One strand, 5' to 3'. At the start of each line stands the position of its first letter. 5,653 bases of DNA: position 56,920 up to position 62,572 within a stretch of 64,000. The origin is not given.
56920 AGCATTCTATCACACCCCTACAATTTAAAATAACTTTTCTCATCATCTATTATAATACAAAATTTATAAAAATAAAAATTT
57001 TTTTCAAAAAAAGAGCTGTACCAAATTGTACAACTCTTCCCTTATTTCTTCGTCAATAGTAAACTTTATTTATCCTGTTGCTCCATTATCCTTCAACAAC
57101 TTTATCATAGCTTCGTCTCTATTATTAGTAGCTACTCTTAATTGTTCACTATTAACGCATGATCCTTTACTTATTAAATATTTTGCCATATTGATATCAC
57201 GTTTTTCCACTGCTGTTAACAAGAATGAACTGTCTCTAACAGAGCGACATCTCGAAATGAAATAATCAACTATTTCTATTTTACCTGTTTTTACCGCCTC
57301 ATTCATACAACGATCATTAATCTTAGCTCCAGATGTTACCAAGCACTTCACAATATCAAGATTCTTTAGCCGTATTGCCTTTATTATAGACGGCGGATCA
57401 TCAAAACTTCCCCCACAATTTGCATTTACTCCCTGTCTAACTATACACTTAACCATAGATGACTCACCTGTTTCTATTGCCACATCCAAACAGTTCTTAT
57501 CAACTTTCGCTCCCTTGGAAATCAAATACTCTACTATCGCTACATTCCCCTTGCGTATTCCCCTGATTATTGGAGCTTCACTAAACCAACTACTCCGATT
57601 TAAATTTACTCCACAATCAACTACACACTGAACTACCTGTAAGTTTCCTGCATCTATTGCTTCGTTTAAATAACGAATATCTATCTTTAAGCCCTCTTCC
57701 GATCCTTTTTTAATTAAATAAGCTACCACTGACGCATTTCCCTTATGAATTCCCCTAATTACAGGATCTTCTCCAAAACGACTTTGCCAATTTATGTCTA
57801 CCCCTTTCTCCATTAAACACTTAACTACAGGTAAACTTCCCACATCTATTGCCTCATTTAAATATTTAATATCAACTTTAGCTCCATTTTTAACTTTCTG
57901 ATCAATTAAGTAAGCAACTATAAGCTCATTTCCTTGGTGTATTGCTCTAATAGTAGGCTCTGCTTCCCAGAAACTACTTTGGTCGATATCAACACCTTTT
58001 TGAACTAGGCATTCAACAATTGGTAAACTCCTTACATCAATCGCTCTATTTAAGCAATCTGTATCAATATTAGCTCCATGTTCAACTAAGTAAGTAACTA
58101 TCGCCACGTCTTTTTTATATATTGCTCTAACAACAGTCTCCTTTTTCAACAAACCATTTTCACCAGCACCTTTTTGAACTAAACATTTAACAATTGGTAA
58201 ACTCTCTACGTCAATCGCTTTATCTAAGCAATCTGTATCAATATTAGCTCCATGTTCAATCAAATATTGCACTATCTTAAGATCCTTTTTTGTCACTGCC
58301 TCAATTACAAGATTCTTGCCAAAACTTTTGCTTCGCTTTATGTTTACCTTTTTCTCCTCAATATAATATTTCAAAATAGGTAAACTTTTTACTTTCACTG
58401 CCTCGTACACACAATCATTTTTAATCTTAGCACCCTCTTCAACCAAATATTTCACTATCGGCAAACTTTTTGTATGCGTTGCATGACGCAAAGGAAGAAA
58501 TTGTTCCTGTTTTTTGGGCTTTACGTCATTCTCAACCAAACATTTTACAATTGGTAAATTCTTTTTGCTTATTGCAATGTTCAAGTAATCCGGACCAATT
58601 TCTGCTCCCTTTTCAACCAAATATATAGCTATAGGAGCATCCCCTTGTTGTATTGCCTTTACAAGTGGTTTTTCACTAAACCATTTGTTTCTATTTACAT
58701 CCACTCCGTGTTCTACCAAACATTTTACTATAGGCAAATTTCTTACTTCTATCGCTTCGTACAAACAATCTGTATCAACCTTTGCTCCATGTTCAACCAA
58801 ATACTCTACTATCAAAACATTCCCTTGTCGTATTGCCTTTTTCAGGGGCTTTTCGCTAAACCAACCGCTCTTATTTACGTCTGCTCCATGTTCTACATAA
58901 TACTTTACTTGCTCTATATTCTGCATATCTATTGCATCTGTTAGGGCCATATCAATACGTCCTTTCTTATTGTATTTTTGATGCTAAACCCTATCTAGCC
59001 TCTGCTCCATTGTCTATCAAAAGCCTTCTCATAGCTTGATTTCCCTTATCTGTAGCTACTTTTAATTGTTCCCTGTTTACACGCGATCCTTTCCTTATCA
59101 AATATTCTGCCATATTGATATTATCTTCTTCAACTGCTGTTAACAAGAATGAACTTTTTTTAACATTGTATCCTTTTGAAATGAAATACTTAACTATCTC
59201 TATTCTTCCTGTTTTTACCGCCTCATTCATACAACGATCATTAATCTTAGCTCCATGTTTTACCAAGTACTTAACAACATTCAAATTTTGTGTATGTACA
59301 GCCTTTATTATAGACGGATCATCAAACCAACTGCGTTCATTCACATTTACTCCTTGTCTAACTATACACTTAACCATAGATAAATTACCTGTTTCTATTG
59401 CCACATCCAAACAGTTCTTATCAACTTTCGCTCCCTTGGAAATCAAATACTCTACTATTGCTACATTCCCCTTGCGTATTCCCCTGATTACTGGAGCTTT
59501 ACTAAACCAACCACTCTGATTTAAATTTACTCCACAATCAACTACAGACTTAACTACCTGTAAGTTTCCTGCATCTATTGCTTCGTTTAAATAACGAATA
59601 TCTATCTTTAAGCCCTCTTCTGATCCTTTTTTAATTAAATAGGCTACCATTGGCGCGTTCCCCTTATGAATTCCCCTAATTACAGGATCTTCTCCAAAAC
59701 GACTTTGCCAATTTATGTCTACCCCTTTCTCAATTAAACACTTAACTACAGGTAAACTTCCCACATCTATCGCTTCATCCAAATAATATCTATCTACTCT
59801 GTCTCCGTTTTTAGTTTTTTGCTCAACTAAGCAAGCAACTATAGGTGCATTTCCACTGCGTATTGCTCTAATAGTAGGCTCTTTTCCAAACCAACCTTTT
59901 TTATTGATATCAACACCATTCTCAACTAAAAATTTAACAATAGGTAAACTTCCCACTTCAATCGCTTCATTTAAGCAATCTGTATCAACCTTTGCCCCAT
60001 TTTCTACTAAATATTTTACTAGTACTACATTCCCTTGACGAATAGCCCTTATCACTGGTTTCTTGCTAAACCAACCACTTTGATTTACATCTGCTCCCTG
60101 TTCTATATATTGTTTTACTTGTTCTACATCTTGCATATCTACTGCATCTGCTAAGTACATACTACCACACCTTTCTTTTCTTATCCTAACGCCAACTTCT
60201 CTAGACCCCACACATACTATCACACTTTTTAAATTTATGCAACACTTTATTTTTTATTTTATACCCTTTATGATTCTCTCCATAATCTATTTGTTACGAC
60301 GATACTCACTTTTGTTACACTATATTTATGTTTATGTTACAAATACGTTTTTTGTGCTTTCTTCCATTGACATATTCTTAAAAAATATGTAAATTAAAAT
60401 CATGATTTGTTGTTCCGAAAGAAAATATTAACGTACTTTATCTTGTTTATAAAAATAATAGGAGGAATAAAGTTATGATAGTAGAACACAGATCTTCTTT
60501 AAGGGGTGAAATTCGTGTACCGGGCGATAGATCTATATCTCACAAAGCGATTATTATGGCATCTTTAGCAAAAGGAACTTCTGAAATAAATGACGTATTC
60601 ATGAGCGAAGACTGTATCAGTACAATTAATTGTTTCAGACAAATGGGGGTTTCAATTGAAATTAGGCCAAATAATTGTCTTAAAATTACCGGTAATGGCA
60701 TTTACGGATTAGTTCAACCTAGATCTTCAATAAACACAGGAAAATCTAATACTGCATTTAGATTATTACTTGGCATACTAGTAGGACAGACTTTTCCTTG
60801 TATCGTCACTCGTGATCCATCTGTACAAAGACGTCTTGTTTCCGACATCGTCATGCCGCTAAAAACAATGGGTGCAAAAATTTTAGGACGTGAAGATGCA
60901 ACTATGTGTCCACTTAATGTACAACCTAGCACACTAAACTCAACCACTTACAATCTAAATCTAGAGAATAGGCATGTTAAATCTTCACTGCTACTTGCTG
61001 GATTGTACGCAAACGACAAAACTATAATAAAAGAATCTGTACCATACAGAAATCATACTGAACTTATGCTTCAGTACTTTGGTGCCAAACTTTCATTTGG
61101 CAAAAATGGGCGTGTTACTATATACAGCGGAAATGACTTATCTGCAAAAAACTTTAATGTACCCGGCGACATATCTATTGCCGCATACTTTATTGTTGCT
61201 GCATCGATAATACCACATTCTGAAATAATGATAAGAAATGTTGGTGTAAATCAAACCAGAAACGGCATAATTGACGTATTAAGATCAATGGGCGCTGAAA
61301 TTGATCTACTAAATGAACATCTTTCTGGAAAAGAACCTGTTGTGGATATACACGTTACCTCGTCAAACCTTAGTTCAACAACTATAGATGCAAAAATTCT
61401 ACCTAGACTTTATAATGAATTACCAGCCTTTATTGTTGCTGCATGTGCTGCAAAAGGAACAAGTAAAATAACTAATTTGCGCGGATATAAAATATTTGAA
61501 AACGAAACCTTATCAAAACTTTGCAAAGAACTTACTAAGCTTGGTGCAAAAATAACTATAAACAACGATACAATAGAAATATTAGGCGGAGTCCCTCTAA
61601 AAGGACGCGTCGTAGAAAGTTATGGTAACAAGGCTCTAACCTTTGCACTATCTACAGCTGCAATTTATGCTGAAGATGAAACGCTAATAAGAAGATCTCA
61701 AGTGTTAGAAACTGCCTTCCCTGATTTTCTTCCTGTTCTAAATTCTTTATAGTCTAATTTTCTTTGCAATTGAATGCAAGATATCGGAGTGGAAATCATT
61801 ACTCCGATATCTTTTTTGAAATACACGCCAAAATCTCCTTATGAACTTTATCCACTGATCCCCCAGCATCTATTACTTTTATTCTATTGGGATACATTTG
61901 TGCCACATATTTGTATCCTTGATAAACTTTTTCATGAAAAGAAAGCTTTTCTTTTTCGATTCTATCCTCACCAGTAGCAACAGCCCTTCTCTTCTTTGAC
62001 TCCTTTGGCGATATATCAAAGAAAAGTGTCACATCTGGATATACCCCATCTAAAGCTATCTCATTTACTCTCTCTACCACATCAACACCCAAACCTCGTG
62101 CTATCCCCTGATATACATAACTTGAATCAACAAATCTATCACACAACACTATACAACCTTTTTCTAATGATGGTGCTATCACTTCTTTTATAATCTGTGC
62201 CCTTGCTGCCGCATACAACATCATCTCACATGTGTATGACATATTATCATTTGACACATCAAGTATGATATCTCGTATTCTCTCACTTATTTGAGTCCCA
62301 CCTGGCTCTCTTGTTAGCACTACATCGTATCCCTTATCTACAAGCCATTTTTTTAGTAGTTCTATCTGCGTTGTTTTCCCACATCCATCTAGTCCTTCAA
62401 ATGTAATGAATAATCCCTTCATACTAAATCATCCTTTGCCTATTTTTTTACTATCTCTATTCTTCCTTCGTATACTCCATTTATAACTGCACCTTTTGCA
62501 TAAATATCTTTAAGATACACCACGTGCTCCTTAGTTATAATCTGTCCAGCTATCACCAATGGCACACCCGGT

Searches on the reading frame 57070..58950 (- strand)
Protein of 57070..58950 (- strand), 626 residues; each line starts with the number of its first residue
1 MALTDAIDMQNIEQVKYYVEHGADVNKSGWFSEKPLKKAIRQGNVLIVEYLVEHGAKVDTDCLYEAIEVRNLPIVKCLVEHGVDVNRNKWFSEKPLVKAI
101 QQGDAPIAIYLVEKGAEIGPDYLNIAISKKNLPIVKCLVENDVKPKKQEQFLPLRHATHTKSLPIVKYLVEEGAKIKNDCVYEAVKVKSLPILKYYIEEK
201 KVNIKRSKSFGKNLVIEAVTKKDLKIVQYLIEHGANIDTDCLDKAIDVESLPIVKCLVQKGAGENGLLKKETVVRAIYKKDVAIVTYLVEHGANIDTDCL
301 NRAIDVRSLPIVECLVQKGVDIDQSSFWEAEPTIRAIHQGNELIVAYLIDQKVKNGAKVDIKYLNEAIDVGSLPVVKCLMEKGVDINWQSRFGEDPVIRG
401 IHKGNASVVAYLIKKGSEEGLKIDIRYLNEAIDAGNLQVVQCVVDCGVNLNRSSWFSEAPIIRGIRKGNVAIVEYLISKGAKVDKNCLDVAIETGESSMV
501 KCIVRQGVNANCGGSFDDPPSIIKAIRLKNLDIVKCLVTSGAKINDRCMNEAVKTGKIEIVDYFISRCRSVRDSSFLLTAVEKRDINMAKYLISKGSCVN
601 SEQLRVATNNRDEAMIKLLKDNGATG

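Call 68: search_protein_families(library=pfam, proteins=[window:57070-58950:-], max_evalue=0.01)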
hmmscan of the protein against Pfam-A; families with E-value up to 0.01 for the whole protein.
window:57070-58950:- (626 aa): 11 families
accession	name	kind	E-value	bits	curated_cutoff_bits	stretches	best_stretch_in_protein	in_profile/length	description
PF12796.13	Ank_2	-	4.3e-75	248.8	27.3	13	97-177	2-87/90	Ankyrin repeats (3 copies)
PF13606.12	Ank_3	-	6.3e-45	145.7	22.3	0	34-59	4-29/30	Ankyrin repeat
PF00023.36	Ank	-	1.1e-38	129.5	21.1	0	217-238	8-29/33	Ankyrin repeat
PF13637.12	Ank_4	-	7.9e-37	124.9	22.7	2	4-52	2-50/50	Ankyrin repeats (many copies)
PF13857.12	Ank_5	-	3e-25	88.4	27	1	78-117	1-41/56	Ankyrin repeats (many copies)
PF23745.1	ANK_LRRK2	-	1e-17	64.7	27.5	0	426-505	33-114/130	LRRK2 ANK repeat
PF11929.14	DUF3447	-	2.3e-11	43.9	26.9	0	529-568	17-55/76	Domain of unknown function (DUF3447)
PF03158.18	DUF249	-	0.00021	21.5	27.4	0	524-566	149-191/192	Multigene family 530 protein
PF04023.20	FeoA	-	0.00026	21.5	23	0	211-239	9-37/74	FeoA domain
PF04827.20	Plant_tran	-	0.0058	16.7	22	0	55-140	52-137/205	Plant transposon protein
PF24785.1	RXYLT1_C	-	0.0078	16.1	27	0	365-383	94-112/187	RXYLT1 C-terminal domain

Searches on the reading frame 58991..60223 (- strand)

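Call 68: search_protein_families(library=pfam, proteins=[window:58991-60223:-], max_evalue=0.01)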
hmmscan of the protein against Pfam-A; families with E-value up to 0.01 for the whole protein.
window:58991-60223:- (410 aa): 11 families
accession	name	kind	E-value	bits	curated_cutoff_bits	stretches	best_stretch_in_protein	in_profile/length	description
PF12796.13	Ank_2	-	1.9e-68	227.5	27.3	8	27-109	4-89/90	Ankyrin repeats (3 copies)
PF13606.12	Ank_3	-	6.5e-35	115.1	22.3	0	84-107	6-29/30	Ankyrin repeat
PF00023.36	Ank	-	5.1e-32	108.5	21.1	0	308-330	9-31/33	Ankyrin repeat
PF13637.12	Ank_4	-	4e-28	97.3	22.7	4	153-197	6-50/50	Ankyrin repeats (many copies)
PF13857.12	Ank_5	-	4.4e-20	72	27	0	163-204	1-43/56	Ankyrin repeats (many copies)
PF23745.1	ANK_LRRK2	-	3.1e-15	56.6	27.5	1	266-348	29-113/130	LRRK2 ANK repeat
PF11929.14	DUF3447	-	2.3e-10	40.7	26.9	1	311-357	16-60/76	Domain of unknown function (DUF3447)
PF04919.18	DUF655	-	0.0025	18.2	22.2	0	35-79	6-50/181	Protein of unknown function (DUF655)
PF03158.18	DUF249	-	0.0068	16.6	27.4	0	304-349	146-191/192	Multigene family 530 protein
PF17630.7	DUF5511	-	0.0072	16.9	27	0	67-103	30-65/69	Family of unknown function (DUF5511)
PF11354.13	DUF3156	-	0.0076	16.7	23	0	37-72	52-90/161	Protein of unknown function (DUF3156)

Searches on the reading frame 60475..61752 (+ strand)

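Call 68: search_protein_families(library=pfam, proteins=[window:60475-61752:+], max_evalue=0.01)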
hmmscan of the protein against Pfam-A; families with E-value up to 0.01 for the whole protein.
window:60475-61752:+ (425 aa): 1 family
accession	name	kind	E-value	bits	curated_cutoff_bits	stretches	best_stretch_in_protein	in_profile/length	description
PF00275.25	EPSP_synthase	-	1e-86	291.7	22.8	1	4-422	2-417/417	EPSP synthase (3-phosphoshikimate 1-carboxyvinyltransferase)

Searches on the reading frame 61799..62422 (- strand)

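Call 68: search_protein_families(library=pfam, proteins=[window:61799-62422:-], max_evalue=0.01)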
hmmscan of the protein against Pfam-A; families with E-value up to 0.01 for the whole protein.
window:61799-62422:- (207 aa): 4 families
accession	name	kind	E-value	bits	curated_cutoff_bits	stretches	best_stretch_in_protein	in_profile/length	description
PF02223.23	Thymidylate_kin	-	6e-52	176.5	27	1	8-197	1-185/185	Thymidylate kinase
PF13401.12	AAA_22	-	8.5e-05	23.3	27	1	4-74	6-76/130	AAA domain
PF13521.12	AAA_28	-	0.00052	20.7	27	1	6-168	2-144/164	AAA domain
PF13207.12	AAA_17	-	0.0012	19.5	27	1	10-155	2-128/136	AAA domain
